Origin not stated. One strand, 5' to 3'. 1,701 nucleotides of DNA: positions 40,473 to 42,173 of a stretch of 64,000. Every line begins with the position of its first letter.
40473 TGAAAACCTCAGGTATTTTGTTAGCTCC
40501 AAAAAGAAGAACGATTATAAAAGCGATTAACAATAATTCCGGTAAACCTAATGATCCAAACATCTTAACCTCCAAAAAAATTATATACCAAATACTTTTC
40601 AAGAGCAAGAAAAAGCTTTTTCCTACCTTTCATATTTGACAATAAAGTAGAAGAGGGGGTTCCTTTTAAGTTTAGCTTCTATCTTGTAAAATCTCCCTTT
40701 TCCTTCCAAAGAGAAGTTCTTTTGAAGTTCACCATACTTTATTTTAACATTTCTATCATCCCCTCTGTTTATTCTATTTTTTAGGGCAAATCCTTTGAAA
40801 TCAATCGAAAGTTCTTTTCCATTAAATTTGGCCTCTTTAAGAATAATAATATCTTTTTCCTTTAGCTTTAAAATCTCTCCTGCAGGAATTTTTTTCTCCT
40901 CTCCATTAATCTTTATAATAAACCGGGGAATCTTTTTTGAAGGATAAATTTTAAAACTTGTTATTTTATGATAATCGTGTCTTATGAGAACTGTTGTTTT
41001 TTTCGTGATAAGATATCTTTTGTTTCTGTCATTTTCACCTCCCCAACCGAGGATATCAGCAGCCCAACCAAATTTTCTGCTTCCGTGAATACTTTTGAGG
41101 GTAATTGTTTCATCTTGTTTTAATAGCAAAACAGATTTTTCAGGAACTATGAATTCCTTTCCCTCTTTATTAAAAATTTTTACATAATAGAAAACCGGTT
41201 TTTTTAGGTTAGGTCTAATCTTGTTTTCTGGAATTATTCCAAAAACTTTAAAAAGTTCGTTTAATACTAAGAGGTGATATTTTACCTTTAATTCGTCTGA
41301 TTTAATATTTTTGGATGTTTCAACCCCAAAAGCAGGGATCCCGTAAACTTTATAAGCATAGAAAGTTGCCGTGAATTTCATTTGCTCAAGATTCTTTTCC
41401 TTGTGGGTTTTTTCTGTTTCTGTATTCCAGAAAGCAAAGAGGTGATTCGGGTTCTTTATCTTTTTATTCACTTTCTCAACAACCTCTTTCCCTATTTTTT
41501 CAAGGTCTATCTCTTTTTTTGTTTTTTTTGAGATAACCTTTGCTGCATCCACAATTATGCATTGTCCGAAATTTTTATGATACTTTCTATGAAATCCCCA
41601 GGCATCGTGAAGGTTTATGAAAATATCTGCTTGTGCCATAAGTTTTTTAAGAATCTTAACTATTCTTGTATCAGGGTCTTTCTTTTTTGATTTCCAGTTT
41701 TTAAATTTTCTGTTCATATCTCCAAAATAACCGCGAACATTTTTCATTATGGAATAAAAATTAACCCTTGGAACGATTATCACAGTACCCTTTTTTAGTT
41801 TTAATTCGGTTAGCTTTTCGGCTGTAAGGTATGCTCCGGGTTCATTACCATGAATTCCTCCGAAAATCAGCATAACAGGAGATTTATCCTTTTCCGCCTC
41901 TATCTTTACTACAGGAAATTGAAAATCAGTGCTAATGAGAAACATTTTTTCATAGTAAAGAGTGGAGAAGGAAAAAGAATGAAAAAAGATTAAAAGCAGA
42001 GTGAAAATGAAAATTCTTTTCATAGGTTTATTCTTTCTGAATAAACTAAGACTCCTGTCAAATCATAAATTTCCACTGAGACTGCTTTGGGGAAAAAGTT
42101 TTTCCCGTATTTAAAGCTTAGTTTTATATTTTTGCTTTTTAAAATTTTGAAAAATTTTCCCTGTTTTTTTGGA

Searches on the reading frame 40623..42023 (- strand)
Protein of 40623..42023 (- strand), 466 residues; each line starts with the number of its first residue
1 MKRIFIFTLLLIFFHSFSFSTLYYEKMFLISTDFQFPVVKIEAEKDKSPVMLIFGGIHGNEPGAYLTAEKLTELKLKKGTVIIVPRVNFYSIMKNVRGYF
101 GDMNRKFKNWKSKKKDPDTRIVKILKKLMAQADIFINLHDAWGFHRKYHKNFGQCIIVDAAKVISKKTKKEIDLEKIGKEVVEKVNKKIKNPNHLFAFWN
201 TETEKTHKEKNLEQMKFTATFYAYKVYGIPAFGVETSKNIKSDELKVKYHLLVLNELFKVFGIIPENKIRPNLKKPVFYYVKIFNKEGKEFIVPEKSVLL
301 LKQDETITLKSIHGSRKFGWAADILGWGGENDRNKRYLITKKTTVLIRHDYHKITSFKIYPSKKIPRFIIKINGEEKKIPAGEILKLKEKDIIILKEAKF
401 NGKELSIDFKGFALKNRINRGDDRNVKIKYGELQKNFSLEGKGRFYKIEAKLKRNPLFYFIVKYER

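Call 38: find_encoding_contigs(protein=window:40623-42023:-, flank=10000, max_places=1)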
Protein window:40623-42023:- (466 aa): 3 contigs read that carry it; 1 place shown.
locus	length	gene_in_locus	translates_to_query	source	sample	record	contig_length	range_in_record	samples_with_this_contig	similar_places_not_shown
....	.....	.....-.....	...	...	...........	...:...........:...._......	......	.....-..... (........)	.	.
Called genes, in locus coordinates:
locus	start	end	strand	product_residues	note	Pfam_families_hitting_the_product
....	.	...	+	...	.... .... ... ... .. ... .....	-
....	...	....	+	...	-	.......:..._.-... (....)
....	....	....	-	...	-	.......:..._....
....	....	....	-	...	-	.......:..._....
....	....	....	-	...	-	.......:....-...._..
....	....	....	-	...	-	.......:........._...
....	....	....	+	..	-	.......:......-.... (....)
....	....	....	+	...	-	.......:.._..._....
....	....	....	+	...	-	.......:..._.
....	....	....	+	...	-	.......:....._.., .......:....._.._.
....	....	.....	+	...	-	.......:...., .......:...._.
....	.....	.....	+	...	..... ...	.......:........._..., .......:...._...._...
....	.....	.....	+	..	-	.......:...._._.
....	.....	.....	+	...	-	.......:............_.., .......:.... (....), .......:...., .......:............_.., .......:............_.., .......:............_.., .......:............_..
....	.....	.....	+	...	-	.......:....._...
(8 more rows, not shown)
